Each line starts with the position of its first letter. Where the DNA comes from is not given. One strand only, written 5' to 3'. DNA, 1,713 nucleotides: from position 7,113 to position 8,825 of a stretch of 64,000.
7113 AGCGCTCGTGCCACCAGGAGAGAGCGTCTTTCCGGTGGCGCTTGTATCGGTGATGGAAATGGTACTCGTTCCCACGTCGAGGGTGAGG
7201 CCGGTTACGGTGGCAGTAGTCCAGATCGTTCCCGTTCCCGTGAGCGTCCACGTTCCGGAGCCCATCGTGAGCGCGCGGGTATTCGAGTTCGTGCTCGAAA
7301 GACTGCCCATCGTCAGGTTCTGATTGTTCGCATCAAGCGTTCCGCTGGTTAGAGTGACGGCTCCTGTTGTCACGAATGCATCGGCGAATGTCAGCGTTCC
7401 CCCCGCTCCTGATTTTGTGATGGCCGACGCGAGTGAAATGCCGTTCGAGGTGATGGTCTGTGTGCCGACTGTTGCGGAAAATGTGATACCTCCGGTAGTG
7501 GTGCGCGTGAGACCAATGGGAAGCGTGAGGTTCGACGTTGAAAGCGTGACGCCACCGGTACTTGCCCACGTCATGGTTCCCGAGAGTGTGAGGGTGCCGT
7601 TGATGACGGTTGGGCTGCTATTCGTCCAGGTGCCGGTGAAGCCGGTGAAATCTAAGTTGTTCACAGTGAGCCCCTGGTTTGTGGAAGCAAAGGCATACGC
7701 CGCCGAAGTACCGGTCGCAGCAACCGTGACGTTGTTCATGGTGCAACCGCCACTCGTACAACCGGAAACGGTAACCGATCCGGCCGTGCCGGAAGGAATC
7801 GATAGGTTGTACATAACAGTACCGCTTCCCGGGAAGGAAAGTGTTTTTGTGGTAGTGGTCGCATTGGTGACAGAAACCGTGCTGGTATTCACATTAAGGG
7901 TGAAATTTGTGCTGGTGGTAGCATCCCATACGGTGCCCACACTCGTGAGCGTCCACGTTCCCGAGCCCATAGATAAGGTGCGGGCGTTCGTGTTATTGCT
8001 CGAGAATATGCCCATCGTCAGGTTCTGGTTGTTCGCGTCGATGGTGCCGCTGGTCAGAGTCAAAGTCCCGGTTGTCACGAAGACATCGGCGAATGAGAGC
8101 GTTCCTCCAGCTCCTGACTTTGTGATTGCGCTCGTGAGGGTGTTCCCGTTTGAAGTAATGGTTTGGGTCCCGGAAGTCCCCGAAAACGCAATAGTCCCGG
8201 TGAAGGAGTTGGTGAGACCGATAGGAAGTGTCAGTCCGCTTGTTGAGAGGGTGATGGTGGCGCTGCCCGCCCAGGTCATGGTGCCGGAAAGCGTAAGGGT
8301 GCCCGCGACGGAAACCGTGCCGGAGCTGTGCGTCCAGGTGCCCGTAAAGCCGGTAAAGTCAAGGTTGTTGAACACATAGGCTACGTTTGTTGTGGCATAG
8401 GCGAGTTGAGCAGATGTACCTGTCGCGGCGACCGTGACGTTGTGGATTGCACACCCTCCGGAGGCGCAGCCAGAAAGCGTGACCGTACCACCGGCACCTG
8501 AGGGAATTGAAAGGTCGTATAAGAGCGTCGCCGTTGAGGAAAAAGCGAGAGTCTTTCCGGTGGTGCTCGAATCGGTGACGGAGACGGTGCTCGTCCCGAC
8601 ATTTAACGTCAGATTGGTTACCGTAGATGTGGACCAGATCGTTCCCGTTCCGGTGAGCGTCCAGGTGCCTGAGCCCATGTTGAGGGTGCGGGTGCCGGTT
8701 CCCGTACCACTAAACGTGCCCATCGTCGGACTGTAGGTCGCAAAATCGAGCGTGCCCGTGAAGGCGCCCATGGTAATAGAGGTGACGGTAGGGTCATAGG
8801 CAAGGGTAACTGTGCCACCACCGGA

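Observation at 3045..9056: Adhesin-like giant protein of about 2000 aa built from about eight degenerate 200-aa Thr/Gly-rich repeats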

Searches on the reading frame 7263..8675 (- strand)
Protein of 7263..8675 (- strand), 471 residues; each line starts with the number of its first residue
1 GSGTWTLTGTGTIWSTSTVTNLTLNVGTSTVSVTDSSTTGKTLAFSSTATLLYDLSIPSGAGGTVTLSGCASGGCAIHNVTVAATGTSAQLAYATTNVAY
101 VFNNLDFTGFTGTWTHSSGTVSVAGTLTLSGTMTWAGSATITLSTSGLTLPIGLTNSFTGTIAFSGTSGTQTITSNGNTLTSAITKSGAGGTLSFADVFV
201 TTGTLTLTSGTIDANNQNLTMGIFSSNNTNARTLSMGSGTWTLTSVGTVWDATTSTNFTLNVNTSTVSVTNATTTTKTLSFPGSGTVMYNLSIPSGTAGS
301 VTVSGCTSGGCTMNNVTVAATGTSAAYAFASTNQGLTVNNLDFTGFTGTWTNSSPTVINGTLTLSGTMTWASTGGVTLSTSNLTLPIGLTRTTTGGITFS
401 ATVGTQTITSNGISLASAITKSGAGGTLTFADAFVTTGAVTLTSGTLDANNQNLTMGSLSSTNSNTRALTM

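Call 35: predict_structure(alignment_id=A1)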
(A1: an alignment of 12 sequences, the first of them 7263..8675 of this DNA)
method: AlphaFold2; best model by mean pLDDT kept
length: 471 residues; sequences in the alignment: 12
mean_pLDDT: 91.6   pTM: 0.87
mean pLDDT of the five models: 91.6, 91.5, 91.0, 91.0, 89.6
residues with pLDDT >= 90: 356; 70-90: 102; 50-70: 13; < 50: 0
segments of 3 or more residues with pLDDT < 50: none
pLDDT, mean of each block of 10 residues (from residue 1): 91 82 78 94 80 90 89 80 92 83 94 91 95 94 94 95 96 96 95 98 96 98 93 95 97 82 95 95 84 97 84 95 95 88 97 92 97 93 95 92 94 91 91 93 93 93 82 83
secondary structure, 60 per line:
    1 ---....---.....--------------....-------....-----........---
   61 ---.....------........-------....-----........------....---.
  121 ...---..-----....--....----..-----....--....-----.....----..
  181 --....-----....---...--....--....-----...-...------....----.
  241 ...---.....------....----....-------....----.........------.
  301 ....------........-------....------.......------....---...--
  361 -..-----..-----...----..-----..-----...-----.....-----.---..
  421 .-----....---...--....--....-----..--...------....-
elements in order: E4-7 E11-15 E30-33 E41-44 E50-57 E64-68 E75-82 E90-93 E99-106 E113-116 E120-123 E134-137 E140-143 E155-158 E161-164 E170-174 E183-186 E192-195 E199-201 E204-207 E210-213 E219-221 E223-225 E232-235 E240-243 E247-251 E258-261 E266-269 E277-280 E285-293 E300-304 E311-318 E326-329 E336-342 E349-352 E356-358 E376-378 E397-399 E405-409 E419-421 E427-430 E434-436 E439-442 E445-448 E458-460 E467-470

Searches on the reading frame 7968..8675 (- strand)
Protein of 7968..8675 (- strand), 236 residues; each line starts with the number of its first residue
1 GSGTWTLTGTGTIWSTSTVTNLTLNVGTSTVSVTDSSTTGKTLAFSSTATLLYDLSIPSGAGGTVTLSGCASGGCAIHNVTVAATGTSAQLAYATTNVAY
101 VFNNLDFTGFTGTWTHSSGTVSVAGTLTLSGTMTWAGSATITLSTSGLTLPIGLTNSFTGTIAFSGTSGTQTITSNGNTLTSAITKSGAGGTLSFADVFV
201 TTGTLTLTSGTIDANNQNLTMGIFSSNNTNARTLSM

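Call 62: search_protein_representatives(alignment_id=A3)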
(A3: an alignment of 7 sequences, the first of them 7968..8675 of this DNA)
Query: 7 sequences, 234 profile positions. Proteins with E-value up to 0.001 (for the whole library): 3878; up to 1e-10: 1938; up to 1e-30: 399. The best 150 are listed.
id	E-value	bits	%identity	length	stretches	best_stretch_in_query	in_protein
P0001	2.6e-246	829.3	-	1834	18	99-234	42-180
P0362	5.1e-217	733.4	-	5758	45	99-232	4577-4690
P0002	2.1e-211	715.0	-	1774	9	1-232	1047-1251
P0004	2.9e-124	429.8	-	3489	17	65-234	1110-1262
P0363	4.6e-123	425.9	-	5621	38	40-232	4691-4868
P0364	1.1e-107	375.6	-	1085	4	4-234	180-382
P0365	4.8e-99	347.3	-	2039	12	100-227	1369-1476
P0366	1.6e-97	342.3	-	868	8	51-232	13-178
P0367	1.4e-95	335.9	-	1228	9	90-234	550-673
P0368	6.8e-94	330.4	-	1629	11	54-233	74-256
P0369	1.2e-93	329.6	-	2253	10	43-233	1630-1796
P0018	1.7e-92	325.8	-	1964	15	91-233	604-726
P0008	2.0e-87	309.3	-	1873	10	78-233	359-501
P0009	9.3e-87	307.1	-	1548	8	95-234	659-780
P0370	4.2e-86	305.0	-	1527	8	84-233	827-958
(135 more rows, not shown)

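Call 65: find_related_loci(query=A3, collection=viral_contigs, flank=6000)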
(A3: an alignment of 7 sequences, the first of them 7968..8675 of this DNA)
Query A3 (236 aa) in viral_contigs; peptide patterns used: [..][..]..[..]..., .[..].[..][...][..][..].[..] (x = any residue, [..] = any of these).
393 stretches matched a pattern; 235 encode a relative of the query (tblastn E <= 1e-3); the best 80 are kept; 80 distinct loci.
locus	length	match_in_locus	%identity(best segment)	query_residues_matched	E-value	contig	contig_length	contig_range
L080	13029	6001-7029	39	1-236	5e-24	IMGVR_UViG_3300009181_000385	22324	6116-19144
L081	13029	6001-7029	39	1-236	5e-24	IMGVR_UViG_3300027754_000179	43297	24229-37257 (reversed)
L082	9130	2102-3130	39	1-236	7e-24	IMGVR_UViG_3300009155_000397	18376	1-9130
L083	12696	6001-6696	38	1-236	5e-23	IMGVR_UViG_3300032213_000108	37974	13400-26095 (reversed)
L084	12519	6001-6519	42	1-236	2e-21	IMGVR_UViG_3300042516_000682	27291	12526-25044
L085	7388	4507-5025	42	1-236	2e-21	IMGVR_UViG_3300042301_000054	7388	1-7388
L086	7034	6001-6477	46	1-236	6e-21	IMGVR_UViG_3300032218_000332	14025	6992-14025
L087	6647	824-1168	44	102-236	2e-20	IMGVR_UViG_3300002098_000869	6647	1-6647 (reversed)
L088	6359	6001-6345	44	102-236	2e-20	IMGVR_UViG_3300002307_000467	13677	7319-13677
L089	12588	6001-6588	38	1-236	3e-20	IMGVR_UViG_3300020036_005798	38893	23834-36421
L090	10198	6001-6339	46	101-236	4e-20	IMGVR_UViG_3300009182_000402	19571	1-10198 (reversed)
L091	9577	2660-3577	47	98-236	4e-20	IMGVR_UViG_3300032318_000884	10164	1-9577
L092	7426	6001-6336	44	105-236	1e-17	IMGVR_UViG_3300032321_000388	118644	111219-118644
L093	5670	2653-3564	33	1-236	1e-17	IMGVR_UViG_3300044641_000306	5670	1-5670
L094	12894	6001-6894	43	103-236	2e-17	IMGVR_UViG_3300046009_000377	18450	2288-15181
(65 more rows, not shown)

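Call 68: search_protein_families(library=phrogs, proteins=[L081:195-1610:+, L081:1607-2095:+, L081:2098-3315:+, L081:8195-8680:+, L081:9128-9763:+, L081:9763-11016:+, L083:1039-2274:+, L083:7374-7859:+, L083:8309-10282:+, L083:10613-12421:+], max_evalue=0.00001)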
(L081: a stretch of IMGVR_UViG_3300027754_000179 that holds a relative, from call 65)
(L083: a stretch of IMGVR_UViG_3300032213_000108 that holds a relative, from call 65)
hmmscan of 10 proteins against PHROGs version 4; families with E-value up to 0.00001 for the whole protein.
L081:195-1610:+ (471 aa): 2 families
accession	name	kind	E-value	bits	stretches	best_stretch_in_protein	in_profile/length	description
phrog_8745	-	tail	5.9e-14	51.3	1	4-93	717-802/1803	tail fiber protein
phrog_30390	-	unknown function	3.3e-11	43.4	1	8-180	571-735/766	-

L081:1607-2095:+ (162 aa): 7 families
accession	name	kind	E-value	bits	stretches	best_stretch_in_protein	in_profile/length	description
phrog_1035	-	DNA, RNA and nucleotide metabolism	9.4e-25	89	1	1-160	63-216/271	endonuclease VII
phrog_26577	-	unknown function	5.8e-20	72.8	1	81-156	30-105/119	-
phrog_5558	-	moron, auxiliary metabolic gene and host takeover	1.1e-08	36.4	1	1-111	8-110/130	Lar-like restriction alleviation protein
phrog_2340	-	DNA, RNA and nucleotide metabolism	2.9e-08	35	1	1-87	8-96/171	endonuclease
phrog_30859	-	unknown function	1.1e-06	30.4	1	2-103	3-100/117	-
phrog_2633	-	DNA, RNA and nucleotide metabolism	2.9e-06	28.5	1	1-62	13-73/142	endonuclease VII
phrog_2255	-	DNA, RNA and nucleotide metabolism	3.6e-06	27.6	0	1-59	53-99/211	HNH endonuclease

L081:2098-3315:+ (405 aa): 1 family
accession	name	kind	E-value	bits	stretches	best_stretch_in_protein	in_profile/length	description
phrog_3030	-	unknown function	1e-13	52.1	1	275-404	144-271/272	-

L081:8195-8680:+ (161 aa): 1 family
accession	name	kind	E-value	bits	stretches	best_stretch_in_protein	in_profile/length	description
phrog_6637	-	unknown function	6.8e-28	98.7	1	3-161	5-157/160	-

L081:9128-9763:+ (211 aa): 1 family
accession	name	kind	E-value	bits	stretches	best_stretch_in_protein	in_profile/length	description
phrog_2941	-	head and packaging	2.9e-30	106.5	1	5-199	2-193/208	virion structural protein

L081:9763-11016:+ (417 aa): 0 families

L083:1039-2274:+ (411 aa): 2 families
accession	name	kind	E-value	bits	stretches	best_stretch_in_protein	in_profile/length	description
phrog_3030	-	unknown function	3.4e-15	56.9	1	271-409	131-270/272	-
phrog_31104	-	unknown function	3.4e-08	34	1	1-335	1-327/365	-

L083:7374-7859:+ (161 aa): 1 family
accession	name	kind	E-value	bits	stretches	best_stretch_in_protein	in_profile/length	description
phrog_6637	-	unknown function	9.2e-17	62.5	1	3-160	5-156/160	-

L083:8309-10282:+ (657 aa): 1 family
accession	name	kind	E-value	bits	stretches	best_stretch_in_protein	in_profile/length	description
phrog_3287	-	head and packaging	4.4e-62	211.6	1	5-656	7-524/524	virion structural protein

L083:10613-12421:+ (602 aa): 0 families
